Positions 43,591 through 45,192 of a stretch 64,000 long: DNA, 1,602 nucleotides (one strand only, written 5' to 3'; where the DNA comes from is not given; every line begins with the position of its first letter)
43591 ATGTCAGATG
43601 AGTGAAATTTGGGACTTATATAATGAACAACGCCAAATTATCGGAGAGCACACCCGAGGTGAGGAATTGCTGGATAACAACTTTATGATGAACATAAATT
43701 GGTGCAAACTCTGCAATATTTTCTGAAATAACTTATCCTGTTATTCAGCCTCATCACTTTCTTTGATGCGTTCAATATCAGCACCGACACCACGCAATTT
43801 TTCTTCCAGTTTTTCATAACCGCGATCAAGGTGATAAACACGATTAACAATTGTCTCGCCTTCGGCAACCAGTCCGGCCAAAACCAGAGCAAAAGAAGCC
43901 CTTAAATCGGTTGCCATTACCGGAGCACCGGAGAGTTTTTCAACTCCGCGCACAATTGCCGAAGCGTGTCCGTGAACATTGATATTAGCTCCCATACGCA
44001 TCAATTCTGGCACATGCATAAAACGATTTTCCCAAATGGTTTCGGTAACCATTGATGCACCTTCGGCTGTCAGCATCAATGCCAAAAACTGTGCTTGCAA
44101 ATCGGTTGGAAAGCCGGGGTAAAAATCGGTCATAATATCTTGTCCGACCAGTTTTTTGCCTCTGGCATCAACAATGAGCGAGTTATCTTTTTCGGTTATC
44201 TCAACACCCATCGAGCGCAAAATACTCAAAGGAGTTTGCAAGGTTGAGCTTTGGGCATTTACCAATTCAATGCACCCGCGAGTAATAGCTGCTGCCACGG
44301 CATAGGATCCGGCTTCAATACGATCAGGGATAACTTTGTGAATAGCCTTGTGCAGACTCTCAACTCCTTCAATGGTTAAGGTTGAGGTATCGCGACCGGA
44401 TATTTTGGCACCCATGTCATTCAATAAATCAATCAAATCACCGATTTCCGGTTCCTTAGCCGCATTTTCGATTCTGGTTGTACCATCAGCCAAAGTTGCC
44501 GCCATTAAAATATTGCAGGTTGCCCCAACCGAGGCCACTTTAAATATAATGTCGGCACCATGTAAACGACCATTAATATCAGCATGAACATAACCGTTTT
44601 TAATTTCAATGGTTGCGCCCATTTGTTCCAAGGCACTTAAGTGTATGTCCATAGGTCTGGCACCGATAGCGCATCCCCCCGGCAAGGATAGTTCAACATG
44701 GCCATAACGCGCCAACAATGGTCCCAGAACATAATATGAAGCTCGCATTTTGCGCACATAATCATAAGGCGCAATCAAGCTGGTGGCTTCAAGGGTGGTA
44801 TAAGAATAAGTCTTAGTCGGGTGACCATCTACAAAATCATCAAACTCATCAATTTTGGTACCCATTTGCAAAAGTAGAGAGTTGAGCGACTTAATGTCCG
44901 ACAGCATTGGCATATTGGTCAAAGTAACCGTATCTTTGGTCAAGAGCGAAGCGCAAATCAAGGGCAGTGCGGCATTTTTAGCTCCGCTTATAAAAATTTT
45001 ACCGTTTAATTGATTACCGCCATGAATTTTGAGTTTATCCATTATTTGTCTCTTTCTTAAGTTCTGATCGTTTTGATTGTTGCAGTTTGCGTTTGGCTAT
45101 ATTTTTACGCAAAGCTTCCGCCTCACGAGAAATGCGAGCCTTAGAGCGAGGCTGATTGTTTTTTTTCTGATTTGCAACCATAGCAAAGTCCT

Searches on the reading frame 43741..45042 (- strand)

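Call 24: search_protein_families(library=pfam, proteins=[window:43741-45042:-], max_evalue=0.001)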
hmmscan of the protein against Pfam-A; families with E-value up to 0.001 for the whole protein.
window:43741-45042:- (433 aa): 1 family
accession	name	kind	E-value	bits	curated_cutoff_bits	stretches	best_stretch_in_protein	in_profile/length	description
PF00275.25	EPSP_synthase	-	2.7e-108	362.8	22.8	1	7-416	2-417/417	EPSP synthase (3-phosphoshikimate 1-carboxyvinyltransferase)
